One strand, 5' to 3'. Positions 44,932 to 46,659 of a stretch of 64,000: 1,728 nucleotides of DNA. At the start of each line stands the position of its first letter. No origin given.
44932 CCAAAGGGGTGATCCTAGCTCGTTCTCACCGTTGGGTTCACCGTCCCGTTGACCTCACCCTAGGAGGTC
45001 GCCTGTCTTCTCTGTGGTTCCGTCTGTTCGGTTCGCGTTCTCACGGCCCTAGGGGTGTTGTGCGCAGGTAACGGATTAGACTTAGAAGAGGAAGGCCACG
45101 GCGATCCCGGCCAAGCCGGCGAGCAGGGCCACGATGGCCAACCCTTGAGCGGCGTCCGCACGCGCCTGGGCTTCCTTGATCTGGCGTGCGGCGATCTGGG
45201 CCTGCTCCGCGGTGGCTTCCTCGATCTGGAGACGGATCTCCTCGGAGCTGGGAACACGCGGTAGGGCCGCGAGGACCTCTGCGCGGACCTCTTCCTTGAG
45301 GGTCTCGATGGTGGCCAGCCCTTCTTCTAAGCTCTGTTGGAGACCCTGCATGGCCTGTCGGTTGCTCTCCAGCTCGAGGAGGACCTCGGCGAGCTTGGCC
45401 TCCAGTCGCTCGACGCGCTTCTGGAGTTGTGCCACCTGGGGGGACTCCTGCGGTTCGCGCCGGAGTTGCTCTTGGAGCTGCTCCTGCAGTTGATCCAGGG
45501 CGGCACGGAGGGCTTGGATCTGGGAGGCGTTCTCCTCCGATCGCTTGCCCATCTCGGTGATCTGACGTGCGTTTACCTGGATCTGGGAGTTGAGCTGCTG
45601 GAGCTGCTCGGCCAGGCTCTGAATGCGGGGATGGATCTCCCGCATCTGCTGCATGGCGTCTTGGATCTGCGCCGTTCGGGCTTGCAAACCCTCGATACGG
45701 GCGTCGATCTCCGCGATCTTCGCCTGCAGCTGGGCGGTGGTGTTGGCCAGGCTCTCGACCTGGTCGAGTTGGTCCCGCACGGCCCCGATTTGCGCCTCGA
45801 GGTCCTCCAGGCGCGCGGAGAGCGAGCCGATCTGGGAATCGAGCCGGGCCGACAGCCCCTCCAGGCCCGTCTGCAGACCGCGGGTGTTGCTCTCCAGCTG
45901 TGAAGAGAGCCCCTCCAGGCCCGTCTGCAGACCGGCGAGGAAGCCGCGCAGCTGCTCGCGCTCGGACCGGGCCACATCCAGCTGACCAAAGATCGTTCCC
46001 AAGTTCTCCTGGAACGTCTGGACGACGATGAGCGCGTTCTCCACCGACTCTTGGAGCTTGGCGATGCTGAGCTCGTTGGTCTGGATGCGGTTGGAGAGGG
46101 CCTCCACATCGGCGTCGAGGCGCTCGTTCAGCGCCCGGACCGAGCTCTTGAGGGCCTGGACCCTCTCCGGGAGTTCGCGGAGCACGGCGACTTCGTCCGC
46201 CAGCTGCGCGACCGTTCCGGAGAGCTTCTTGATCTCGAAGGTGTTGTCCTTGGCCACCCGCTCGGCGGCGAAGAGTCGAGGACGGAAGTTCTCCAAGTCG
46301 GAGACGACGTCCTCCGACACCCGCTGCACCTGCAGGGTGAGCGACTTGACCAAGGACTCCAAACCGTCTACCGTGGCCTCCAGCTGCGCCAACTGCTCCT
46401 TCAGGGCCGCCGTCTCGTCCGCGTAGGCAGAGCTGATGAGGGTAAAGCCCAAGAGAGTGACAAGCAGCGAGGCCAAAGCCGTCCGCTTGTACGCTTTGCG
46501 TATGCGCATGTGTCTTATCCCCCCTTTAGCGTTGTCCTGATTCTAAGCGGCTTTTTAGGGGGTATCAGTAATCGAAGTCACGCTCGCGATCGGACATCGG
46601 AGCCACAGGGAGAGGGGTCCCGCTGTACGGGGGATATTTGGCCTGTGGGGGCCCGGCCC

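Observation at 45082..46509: Large membrane-anchored coiled-coil protein with tandem peptide and DNA repeats; a paralogue lies 13 kb away beside a recombinase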

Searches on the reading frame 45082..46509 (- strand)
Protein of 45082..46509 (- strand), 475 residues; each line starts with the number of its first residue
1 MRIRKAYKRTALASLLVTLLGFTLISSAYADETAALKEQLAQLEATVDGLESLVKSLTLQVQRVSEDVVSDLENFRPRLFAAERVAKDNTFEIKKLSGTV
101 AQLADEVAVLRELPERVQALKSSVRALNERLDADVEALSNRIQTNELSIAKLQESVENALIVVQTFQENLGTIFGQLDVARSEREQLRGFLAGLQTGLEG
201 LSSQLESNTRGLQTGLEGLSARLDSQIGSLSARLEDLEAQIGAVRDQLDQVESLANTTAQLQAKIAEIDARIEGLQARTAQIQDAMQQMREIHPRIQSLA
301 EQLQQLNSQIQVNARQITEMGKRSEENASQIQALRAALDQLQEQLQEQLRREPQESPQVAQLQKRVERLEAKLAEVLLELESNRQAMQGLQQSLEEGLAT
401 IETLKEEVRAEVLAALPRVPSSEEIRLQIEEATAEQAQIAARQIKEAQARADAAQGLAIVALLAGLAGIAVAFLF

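Call 6: search_protein_families(library=pfam, proteins=[window:45082-46509:-], max_evalue=1)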
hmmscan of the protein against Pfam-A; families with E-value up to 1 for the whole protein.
window:45082-46509:- (475 aa): 75 families (the best 25 are shown)
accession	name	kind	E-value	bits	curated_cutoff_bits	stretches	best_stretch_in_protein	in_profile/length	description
PF05531.17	NPV_P10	-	1.2e-08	35.8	29.8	1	259-311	7-59/75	Nucleopolyhedrovirus P10 protein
PF23991.1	DUF7310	-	1.2e-08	35.7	40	4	221-254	33-66/83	Coiled-coil region of unknown function (DUF7310)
PF04513.17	Baculo_PEP_C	-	1.9e-08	34.9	38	3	186-270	35-117/140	Baculovirus polyhedron envelope protein, PEP, C terminus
PF07889.17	DUF1664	-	2.5e-08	34.4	34.6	2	209-289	36-113/124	Protein of unknown function (DUF1664)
PF04108.17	ATG17_like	-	1e-07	32.2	43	1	35-306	39-294/355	Autophagy protein ATG17-like domain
PF10046.14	BLOC1_2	-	7.9e-07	29.8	33.4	3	223-278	39-94/96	Biogenesis of lysosome-related organelles complex-1 subunit 2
PF08702.15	Fib_alpha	-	1.1e-06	29.3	29.9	2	253-346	25-119/143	Fibrinogen alpha/beta chain family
PF06160.17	EzrA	-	1.1e-06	27.8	39.6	2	35-257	249-483/557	Septation ring formation regulator, EzrA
PF16526.10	CLZ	-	2.6e-05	25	26.7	2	247-299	14-68/71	C-terminal leucine zipper domain of cyclic nucleotide-gated channels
PF10157.14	BORCS6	-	3e-05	24.6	35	1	204-306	11-100/101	BLOC-1-related complex sub-unit 6 C-terminal helix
PF13166.12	AAA_13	-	3.4e-05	23.2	36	2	221-409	286-468/713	AAA domain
PF05377.16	FlaC_arch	-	0.00012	22.9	27.8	0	224-252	6-34/55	Flagella accessory protein C (FlaC)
PF19191.5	HEF_HK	-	0.00013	22.9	24.1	0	303-346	13-56/67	HEF_HK domain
PF00038.26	Filament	-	0.00014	22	40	2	236-355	167-285/313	Intermediate filament protein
PF13851.11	GAS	-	0.00015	21.6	32.3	3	296-408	28-136/200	Growth-arrest specific micro-tubule binding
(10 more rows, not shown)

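Call 7: search_protein_families(library=ncbifam, proteins=[window:45082-46509:-], max_evalue=1)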
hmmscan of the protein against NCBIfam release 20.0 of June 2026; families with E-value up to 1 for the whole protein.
window:45082-46509:- (475 aa): 50 families (the best 25 are shown)
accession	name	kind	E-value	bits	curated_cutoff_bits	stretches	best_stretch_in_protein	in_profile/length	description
NF045487.1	ASRP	equivalog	1.1e-14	53.9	300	3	252-410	313-467/593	archaea-specific SMC-related protein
TIGR02168.1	SMC_prok_B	equivalog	2.6e-14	52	567.35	2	32-288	687-949/1181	chromosome segregation protein SMC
TIGR02169.1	SMC_prok_A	equivalog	2.6e-13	48.6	729.4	2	228-448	227-448/1165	chromosome segregation protein SMC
NF047516.1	LA_3659_fam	equivalog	1.3e-12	47.7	36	2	205-352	38-179/221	LA_3659 family protein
NF047514.1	SpiroCoCo_N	equivalog_domain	1.3e-12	47.7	75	2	205-352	38-179/221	SpiroCoCo family coiled-coil protein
NF047515.1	SpiroCoCo_C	equivalog_domain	4.2e-12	45.9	125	2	222-408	73-251/313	SpiroCoCo family coiled-coil protein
NF003034.1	PRK03918.1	equivalog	2.4e-11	42.4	700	2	223-443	205-421/878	DNA double-strand break repair ATPase Rad50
TIGR04523.1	Mplasa_alph_rch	subfamily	3.1e-11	42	270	1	37-407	210-576/745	helix-rich protein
NF002572.0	PRK02224.1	equivalog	1.7e-10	39.9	1087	2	235-452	183-401/888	DNA double-strand break repair ATPase Rad50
NF041034.1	Rad50_Sulf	equivalog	9.1e-10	37.1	1000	2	223-403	445-663/872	DNA double-strand break repair ATPase Rad50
NF002244.0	PRK01156.1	equivalog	3.6e-09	35.3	847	2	205-331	599-725/895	DNA double-strand break repair ATPase Rad50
NF003413.0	PRK04778.1-7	equivalog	6e-09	34.8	556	2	28-260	251-488/564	septation ring formation regulator EzrA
NF041035.1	Rad50_Halo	equivalog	4.4e-08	32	1000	2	31-288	482-726/883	DNA double-strand break repair ATPase Rad50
NF043058.1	T4SS_LegC2C7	subfamily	6.9e-08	31.8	350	2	204-351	94-235/348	LegC2/C7 family Dot/Icm T4SS effector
TIGR04211.1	SH3_and_anchor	equivalog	7.9e-08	32.1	65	4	229-330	63-161/198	TIGR04211 family SH3 domain-containing protein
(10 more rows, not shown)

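Call 9: find_encoding_contigs(protein=window:45082-46509:-, flank=6000, max_places=10)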
Protein window:45082-46509:- (475 aa): 2 contigs read that carry it; 1 place shown.
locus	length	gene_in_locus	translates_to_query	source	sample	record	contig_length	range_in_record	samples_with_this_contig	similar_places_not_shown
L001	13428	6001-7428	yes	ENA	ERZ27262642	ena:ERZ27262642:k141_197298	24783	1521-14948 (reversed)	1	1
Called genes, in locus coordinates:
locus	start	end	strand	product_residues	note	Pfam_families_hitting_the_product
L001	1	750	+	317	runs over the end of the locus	PF13714:PEP_mutase, PF00463:ICL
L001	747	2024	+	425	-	PF00330:Aconitase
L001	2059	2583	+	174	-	PF00694:Aconitase_C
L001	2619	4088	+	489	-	PF01979:Amidohydro_1, PF07969:Amidohydro_3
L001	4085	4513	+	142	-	PF01042:Ribonuc_L-PSP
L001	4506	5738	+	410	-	PF02515:CoA_transf_3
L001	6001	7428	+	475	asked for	-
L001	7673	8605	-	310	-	PF01619:Pro_dh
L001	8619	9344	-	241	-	PF03351:DOMON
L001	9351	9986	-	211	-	PF00027:cNMP_binding, PF13545:HTH_Crp_2, PF00325:Crp (weak)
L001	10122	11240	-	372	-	PF03255:ACCA, PF01039:Carboxyl_trans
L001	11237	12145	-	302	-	PF17848:Zn_ribbon_ACC, PF01039:Carboxyl_trans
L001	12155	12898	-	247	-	PF04367:DUF502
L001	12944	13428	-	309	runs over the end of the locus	PF00892:EamA, PF03151:TPT (weak), PF00892:EamA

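Call 10: find_homologous_proteins(query=window:45082-46509:-)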
Query window:45082-46509:- (475 aa): 20 proteins with E <= 0.001 among 8000 candidates.
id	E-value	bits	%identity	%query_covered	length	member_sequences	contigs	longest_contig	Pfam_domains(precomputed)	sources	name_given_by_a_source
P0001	2.7e-211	720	81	100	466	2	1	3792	PF25994.1,PF04513.18,PF10046.15,PF07544.19,PF04108.18,PF05531.18,PF16326.11,PF05377.18,PF11559.14,PF01920.26,PF10805.15,PF06825.18,PF23991.2,PF28175.1,PF00038.27,PF07889.18,PF24161.2,PF03961.20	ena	-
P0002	9.8e-197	672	78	100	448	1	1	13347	PF04513.18,PF28422.1,PF04108.18,PF05531.18,PF16326.11,PF27241.1,PF05377.18,PF10805.15,PF23991.2,PF23649.2,PF07889.18,PF24161.2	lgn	-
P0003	3.2e-143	496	59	100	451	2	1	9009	PF25994.1,PF04513.18,PF10805.15,PF23991.2,PF28175.1,PF28231.1,PF07889.18,PF24161.2,PF08702.16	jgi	jgi:chromosome segregation ATPase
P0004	7.3e-118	413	51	85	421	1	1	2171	PF12128.15,PF04513.18,PF10046.15,PF26666.1,PF05531.18,PF13166.13,PF16526.11,PF10805.15,PF23991.2,PF28175.1,PF07889.18,PF24161.2,PF08702.16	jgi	jgi:chromosome segregation ATPase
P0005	1.1e-99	353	52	100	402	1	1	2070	PF16526.11,PF04513.18,PF10046.15,PF10805.15,PF23991.2,PF28175.1,PF06008.20,PF04108.18,PF07889.18,PF16326.11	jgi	-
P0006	1.7e-94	336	46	94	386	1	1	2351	PF16526.11,PF04513.18,PF24161.2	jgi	jgi:chromosome segregation ATPase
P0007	2.9e-94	335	51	100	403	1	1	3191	PF16526.11,PF04513.18,PF10046.15,PF10805.15,PF23991.2,PF28175.1,PF07889.18,PF05531.18,PF24161.2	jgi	-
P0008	1.7e-79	286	43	100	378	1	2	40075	PF10046.15,PF24073.2,PF23991.2,PF28175.1,PF07889.18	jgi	jgi:chromosome segregation ATPase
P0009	2.3e-77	279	41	100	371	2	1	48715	PF04513.18,PF10046.15,PF10805.15,PF10157.15,PF24073.2,PF23991.2,PF28175.1,PF04108.18,PF07889.18,PF24161.2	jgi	-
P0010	3.2e-77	279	36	94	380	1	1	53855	PF16526.11,PF05377.18,PF04513.18,PF10046.15,PF10805.15,PF23991.2,PF28175.1,PF07889.18,PF16326.11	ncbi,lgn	-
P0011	3.3e-77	279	35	94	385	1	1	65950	PF16526.11,PF05377.18,PF04513.18,PF10046.15,PF10805.15,PF23991.2,PF28175.1,PF04108.18,PF07889.18,PF05531.18,PF16326.11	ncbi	-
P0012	1.8e-76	276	39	94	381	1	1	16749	PF16526.11,PF04513.18,PF10046.15,PF10805.15,PF23991.2,PF28175.1,PF19220.7,PF07889.18,PF16326.11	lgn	-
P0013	7.6e-76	274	40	96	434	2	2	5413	PF10046.15,PF28422.1,PF27605.1,PF04108.18,PF16526.11,PF10805.15,PF06103.17,PF06825.18,PF23991.2,PF04012.18,PF28175.1,PF00038.27,PF19220.7,PF07889.18,PF00261.26,PF24161.2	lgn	-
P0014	1.5e-74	270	40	100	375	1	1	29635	PF10046.15,PF24073.2,PF23991.2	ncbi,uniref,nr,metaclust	ncbi:MAG: hypothetical protein A2Z21_09005 [Candidatus Fraserbacteria bacterium RBG_16_55_9]|uniref:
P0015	2.0e-71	260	40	96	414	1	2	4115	-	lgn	-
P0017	7.3e-70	255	40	100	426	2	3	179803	PF16526.11,PF28422.1,PF27605.1,PF00038.27,PF19220.7,PF07889.18,PF00261.26,PF24161.2,PF26095.1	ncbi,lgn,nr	ncbi:hypothetical protein HY229_02200 [Candidatus Acetothermia bacterium]|nr:hypothetical protein [C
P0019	8.7e-5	40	27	51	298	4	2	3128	PF04513.18,PF10805.15,PF23991.2,PF23649.2,PF07889.18,PF24161.2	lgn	-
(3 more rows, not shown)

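Call 13: find_related_loci(query=A1, collection=genome_contigs, flank=8000)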
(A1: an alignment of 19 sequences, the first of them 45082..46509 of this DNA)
Query A1 (475 aa) in genome_contigs; peptide patterns used: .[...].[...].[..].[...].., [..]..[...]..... (x = any residue, [..] = any of these).
575 stretches matched a pattern; 6 encode a relative of the query (tblastn E <= 1e-3); 6 distinct loci.
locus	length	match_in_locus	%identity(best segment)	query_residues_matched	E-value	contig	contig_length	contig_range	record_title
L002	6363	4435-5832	81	1-475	0e+0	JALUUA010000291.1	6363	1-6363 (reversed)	MAG: Candidatus Bipolaricaulota bacterium isolate 128-326_maxbin2_scaf2bin.065 128-326_scaffold_6925_c1, whole genome sh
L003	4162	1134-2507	53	5-475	3e-134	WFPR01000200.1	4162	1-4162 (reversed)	MAG: Candidatus Bipolaricaulota bacterium isolate S012_72 k151_396157, whole genome shotgun sequence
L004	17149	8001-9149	45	1-475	1e-99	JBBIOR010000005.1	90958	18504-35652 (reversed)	MAG: Candidatus Fraserbacteria bacterium isolate EPF170215_bin_284 NODE_217_length_90958_cov_13.703849, whole genome sho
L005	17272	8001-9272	40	1-474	4e-86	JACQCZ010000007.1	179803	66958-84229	MAG: Candidatus Acetothermia bacterium isolate NC_groundwater_981_Pr1_S-0.65um_52_62 Montesol18_Sp65_coassembly_scaffold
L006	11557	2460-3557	40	1-466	7e-77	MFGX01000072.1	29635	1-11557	MAG: Candidatus Fraserbacteria bacterium RBG_16_55_9 RBG_16_scaffold_3408, whole genome shotgun sequence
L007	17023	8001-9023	35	30-466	1e-62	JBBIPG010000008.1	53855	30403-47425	MAG: Candidatus Fraserbacteria bacterium isolate CYS170214_bin_298 NODE_434_length_53855_cov_2.65022, whole genome shotg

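Call 37: predict_structure(alignment_id=A1)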
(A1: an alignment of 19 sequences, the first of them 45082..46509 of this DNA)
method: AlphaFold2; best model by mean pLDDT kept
length: 475 residues; sequences in the alignment: 19
mean_pLDDT: 62.0   pTM: 0.30
mean pLDDT of the five models: 62.0, 59.6, 58.2, 57.2, 52.6
residues with pLDDT >= 90: 0; 70-90: 155; 50-70: 226; < 50: 94
segments of 3 or more residues with pLDDT < 50: 1-6, 19-44, 49-76, 222-231, 466-468, 472-475
pLDDT, mean of each block of 10 residues (from residue 1): 48 51 40 43 47 44 42 44 49 53 66 77 84 84 79 76 68 61 63 61 64 54 43 57 61 56 57 59 63 71 72 72 74 77 80 71 78 75 73 73 70 57 59 64 58 52 51 44
secondary structure, 60 per line:
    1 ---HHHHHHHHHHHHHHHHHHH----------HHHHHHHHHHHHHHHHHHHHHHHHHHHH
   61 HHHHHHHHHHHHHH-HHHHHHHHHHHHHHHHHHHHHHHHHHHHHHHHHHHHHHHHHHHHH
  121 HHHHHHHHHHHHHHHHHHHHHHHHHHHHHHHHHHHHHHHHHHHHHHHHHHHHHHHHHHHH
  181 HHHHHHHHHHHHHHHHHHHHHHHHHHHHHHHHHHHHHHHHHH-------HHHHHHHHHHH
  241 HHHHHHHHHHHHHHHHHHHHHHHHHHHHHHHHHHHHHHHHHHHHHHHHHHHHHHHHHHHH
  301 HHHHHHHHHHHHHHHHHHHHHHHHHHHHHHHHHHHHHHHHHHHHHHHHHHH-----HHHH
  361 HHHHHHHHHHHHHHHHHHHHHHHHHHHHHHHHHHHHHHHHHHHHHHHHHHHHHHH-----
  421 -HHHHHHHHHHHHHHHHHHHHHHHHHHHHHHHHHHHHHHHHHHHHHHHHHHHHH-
elements in order: H4-22 H33-74 H76-222 H230-351 H357-415 H422-474

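Call 41: fold_search(model_id=the predicted structure, library=pdb)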
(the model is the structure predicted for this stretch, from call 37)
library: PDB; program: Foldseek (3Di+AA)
matches with E <= 10: 417; with E <= 0.001: 0
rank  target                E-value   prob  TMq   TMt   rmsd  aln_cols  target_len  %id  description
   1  8i4v_B                1.9e-01  1.00  0.25  0.45   5.6       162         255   14  Cryo-EM structure of 5-subunit Smc5/6 arm region (released 2024-06-26)
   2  9fqr_D6               2.0e-01  0.93  0.22  0.40  13.5       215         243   14  96-nm repeat of axonemal doublet microtubules from bovine sperm (released 2025-03-26)
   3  3k29                  2.2e-01  0.99  0.28  0.71   3.8       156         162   15  Structure of a putative YscO homolog CT670 from Chlamydia trachomatis (released 2009-10-13)
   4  9fqr_EU               2.9e-01  0.99  0.24  0.66   5.4       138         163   17  96-nm repeat of axonemal doublet microtubules from bovine sperm (released 2025-03-26)
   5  8i7r_B4               3.0e-01  0.98  0.28  0.41   9.8       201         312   17  In situ structure of axonemal doublet microtubules in mouse sperm with 48-nm repeat (released 2023-10-11)
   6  2ykt_A                3.0e-01  0.57  0.16  0.27   8.2       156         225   17  Crystal structure of the I-BAR domain of IRSp53 (BAIAP2) in complex with an EHEC derived Tir peptide (released 2011-09-07)
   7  5xg2                  3.0e-01  0.47  0.18  0.31  22.5       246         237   17  Crystal structure of a coiled-coil segment (residues 345-468 and 694-814) of Pyrococcus yayanosii Smc (released 2017-06-07)
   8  9r64_I                3.2e-01  0.92  0.18  0.14   6.7       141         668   16  CPS secretion pathway Wza-Wzc_C1 (Conf 0) (released 2026-03-04)
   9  8iyj_B5               3.4e-01  1.00  0.24  0.53   1.9       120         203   16  Cryo-EM structure of the 48-nm repeat doublet microtubule from mouse sperm (released 2023-07-05)
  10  8iyj_S0               3.4e-01  0.87  0.22  0.31  13.4       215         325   15  Cryo-EM structure of the 48-nm repeat doublet microtubule from mouse sperm (released 2023-07-05)
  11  8i21_B                3.7e-01  0.38  0.13  0.22  18.1       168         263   18  Cryo-EM structure of 6-subunit Smc5/6 arm region (released 2024-06-26)
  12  8wjo_B                3.9e-01  0.35  0.17  0.25  14.3       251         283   13  Cryo-EM structure of 8-subunit Smc5/6 arm region (released 2024-06-26)
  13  8iyj_S5               4.1e-01  0.82  0.24  0.35  17.1       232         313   17  Cryo-EM structure of the 48-nm repeat doublet microtubule from mouse sperm (released 2023-07-05)
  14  5wkq_B                4.4e-01  0.75  0.19  0.48  26.4       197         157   17  2.10 A resolution structure of IpaB (residues 74-242) from Shigella flexneri (released 2018-05-16)
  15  7rro_B7               4.7e-01  0.35  0.25  0.28  84.0       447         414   16  Structure of the 48-nm repeat doublet microtubule from bovine tracheal cilia (released 2021-10-27)
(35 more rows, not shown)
